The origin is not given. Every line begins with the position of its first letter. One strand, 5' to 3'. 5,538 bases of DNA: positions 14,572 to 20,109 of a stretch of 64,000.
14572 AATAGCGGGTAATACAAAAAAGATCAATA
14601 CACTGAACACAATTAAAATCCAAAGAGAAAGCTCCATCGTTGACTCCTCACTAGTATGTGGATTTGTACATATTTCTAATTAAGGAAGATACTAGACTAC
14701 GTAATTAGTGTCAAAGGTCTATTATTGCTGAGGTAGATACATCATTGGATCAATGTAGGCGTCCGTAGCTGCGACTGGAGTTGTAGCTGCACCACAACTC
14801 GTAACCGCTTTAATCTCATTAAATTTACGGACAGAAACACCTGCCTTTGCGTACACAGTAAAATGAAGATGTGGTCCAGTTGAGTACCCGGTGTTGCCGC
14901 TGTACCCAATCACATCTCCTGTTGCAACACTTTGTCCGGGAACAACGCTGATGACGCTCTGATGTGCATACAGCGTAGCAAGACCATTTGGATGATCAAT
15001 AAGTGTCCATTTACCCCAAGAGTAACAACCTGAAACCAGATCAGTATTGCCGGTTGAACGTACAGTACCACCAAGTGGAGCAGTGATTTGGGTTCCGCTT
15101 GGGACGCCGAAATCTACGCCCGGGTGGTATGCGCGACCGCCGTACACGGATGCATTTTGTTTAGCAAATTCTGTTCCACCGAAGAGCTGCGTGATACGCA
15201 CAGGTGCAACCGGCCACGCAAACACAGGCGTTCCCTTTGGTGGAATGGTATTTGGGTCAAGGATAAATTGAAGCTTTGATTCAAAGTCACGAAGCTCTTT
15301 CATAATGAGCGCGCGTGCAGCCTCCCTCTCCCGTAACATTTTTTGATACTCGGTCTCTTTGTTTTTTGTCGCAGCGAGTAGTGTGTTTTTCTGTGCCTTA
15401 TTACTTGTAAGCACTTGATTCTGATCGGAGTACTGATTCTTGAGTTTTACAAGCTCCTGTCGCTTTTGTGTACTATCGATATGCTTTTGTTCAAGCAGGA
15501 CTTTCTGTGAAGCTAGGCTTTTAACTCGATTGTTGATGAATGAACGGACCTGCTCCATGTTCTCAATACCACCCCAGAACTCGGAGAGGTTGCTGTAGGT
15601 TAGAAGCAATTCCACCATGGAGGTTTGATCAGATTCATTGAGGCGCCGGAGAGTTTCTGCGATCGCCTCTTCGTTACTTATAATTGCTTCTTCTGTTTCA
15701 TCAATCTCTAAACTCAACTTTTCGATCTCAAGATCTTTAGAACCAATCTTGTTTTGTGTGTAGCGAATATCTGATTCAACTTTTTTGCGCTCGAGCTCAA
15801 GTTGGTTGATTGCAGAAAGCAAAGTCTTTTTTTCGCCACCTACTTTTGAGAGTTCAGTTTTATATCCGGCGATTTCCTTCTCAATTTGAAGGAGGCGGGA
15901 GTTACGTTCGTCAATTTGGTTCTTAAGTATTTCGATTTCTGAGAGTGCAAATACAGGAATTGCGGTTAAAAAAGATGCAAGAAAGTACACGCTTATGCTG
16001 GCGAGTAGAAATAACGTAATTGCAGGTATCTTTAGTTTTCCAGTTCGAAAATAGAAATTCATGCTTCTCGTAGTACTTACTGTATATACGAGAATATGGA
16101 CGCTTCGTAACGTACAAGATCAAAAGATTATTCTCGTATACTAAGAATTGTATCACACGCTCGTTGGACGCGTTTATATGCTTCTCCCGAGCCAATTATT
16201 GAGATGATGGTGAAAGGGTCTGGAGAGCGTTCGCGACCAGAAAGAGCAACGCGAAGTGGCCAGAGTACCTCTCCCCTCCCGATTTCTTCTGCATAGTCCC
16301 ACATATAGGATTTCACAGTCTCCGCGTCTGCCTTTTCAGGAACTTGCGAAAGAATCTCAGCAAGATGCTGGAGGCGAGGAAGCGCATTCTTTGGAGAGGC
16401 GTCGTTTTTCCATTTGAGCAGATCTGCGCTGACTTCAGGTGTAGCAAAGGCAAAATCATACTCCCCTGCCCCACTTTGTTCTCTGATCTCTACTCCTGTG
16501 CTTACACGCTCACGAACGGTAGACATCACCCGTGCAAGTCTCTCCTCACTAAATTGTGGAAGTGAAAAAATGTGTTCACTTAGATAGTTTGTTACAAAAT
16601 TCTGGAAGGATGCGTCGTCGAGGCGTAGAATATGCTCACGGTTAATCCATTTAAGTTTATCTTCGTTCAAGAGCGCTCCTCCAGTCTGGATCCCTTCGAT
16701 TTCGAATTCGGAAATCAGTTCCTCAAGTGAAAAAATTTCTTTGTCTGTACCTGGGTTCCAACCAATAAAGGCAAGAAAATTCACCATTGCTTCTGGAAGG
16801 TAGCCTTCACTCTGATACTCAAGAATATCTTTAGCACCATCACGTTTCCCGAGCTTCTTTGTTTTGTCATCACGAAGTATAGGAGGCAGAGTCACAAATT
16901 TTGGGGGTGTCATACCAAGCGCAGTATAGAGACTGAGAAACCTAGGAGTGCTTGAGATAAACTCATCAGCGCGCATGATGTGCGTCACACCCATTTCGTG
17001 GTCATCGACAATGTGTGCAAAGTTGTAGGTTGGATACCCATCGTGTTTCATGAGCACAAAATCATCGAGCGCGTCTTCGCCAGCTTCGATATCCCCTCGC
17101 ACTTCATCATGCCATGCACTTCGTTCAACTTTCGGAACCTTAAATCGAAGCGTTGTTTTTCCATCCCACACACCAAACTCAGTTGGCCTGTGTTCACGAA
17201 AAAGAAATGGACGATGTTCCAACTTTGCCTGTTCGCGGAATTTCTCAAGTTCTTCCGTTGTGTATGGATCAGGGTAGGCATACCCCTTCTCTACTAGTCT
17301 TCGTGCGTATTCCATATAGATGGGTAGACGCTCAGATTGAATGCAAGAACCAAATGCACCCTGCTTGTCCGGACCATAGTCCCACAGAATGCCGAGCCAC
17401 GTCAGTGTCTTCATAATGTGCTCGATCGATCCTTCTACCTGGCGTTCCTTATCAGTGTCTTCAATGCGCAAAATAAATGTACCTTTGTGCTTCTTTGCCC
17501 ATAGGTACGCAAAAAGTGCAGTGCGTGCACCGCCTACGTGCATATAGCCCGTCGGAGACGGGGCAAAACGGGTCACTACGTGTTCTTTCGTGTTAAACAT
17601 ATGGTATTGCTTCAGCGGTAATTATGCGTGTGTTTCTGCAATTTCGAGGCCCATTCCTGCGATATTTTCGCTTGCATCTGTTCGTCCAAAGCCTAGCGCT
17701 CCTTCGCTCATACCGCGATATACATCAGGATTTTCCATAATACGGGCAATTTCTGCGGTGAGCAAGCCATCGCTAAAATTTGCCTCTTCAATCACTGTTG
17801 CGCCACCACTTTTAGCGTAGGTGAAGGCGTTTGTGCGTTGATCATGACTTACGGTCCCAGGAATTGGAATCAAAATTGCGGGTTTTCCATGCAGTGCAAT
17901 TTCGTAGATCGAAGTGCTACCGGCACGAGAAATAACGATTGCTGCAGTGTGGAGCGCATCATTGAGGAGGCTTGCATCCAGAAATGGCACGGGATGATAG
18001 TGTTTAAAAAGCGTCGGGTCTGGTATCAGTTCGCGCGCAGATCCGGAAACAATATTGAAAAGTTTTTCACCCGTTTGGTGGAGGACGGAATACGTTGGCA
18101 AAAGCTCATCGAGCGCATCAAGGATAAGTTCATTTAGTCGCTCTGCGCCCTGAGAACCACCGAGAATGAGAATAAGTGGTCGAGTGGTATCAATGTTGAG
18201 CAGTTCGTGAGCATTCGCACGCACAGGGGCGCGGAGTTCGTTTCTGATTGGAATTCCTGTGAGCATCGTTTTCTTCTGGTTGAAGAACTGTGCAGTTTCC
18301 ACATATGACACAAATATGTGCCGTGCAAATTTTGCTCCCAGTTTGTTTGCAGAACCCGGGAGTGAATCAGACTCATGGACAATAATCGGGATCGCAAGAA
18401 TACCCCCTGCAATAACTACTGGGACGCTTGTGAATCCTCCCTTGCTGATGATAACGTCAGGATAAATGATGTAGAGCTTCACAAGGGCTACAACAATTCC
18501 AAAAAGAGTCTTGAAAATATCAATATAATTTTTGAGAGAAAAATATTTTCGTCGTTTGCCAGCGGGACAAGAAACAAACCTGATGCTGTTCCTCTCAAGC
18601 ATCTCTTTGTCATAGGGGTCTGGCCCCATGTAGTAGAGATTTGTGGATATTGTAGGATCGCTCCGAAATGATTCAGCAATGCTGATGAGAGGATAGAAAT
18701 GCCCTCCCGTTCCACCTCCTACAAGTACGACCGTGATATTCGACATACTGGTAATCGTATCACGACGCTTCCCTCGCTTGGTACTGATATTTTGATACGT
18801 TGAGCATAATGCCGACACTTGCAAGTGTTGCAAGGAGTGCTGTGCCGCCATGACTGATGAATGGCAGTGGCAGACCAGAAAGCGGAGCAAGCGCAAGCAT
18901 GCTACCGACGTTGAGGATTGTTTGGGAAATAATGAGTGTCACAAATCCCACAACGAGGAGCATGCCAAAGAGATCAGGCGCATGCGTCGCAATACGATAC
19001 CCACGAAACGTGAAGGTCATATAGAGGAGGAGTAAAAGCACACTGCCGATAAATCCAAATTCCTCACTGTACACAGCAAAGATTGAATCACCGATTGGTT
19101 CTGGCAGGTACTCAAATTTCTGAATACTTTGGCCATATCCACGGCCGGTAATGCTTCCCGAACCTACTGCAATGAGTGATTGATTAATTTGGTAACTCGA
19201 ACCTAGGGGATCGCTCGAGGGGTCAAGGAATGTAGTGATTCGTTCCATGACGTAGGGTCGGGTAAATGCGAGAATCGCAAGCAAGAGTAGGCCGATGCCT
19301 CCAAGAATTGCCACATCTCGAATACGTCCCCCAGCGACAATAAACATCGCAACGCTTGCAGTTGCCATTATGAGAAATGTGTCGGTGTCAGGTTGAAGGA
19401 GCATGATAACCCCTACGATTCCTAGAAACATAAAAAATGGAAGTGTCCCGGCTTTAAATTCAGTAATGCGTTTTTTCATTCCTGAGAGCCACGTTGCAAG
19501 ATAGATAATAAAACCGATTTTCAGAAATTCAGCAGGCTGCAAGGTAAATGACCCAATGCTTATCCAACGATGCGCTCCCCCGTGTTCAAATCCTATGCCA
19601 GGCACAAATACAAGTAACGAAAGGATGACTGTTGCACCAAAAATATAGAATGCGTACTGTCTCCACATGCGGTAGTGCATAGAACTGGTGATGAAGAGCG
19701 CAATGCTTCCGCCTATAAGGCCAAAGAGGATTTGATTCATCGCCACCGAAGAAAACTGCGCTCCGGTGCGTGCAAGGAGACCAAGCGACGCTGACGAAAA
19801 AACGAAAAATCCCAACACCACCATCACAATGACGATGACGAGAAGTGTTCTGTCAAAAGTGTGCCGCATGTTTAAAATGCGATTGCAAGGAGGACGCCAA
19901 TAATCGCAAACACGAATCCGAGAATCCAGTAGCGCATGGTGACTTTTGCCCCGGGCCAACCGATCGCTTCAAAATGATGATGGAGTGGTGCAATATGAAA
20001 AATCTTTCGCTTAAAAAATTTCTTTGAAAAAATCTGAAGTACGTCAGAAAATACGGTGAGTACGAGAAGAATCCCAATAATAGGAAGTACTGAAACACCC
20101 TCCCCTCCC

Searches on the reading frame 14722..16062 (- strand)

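Call 48: search_protein_families(library=pfam, max_evalue=1e-10, proteins=[window:14722-16062:-])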
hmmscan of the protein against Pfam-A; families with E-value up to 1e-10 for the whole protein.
window:14722-16062:- (446 aa): 1 family
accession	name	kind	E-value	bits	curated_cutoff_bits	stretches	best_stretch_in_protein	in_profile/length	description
PF01551.29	Peptidase_M23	-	2.3e-26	92.3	28.7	1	312-406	2-90/96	Peptidase family M23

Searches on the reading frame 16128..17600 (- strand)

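Call 48: search_protein_families(library=pfam, max_evalue=1e-10, proteins=[window:16128-17600:-])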
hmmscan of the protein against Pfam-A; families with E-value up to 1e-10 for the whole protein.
window:16128-17600:- (490 aa): 2 families
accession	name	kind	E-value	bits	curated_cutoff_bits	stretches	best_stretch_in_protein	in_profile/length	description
PF00749.27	tRNA-synt_1c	-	1.2e-88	297.5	23.4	1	8-318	2-314/314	tRNA synthetases class I (E and Q), catalytic domain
PF19269.4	Anticodon_2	-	4.1e-20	73.1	23.6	1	348-481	10-140/141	Anticodon binding domain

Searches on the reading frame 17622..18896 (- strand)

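Call 48: search_protein_families(library=pfam, max_evalue=1e-10, proteins=[window:17622-18896:-])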
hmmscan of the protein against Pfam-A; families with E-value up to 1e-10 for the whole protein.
window:17622-18896:- (424 aa): 2 families
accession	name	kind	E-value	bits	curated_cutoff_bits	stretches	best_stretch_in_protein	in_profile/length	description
PF04101.22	Glyco_tran_28_C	-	2.1e-29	103.1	22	1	242-411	2-165/166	Glycosyltransferase family 28 C-terminal domain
PF03033.26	Glyco_transf_28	-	2.3e-25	89.7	26.2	1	56-195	1-138/139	Glycosyltransferase family 28 N-terminal domain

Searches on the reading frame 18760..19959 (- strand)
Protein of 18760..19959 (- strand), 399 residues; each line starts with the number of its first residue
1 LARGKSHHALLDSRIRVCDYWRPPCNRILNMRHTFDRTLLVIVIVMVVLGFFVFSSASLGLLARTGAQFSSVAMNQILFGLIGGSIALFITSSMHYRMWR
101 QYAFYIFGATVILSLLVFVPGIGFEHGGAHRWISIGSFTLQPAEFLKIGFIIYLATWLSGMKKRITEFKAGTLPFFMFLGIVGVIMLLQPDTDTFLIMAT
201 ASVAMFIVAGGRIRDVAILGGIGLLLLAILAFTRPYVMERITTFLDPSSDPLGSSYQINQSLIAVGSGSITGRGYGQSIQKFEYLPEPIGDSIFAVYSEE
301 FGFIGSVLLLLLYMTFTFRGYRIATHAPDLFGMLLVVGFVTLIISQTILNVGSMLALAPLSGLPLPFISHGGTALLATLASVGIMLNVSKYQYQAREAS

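Call 48: search_protein_families(library=pfam, max_evalue=1e-10, proteins=[window:18760-19959:-])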
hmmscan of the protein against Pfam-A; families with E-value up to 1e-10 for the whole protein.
window:18760-19959:- (399 aa): 1 family
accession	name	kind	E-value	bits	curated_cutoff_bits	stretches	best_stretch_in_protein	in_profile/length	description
PF01098.24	FTSW_RODA_SPOVE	-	8.3e-92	308.4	26.4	1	39-393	4-355/356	Cell cycle protein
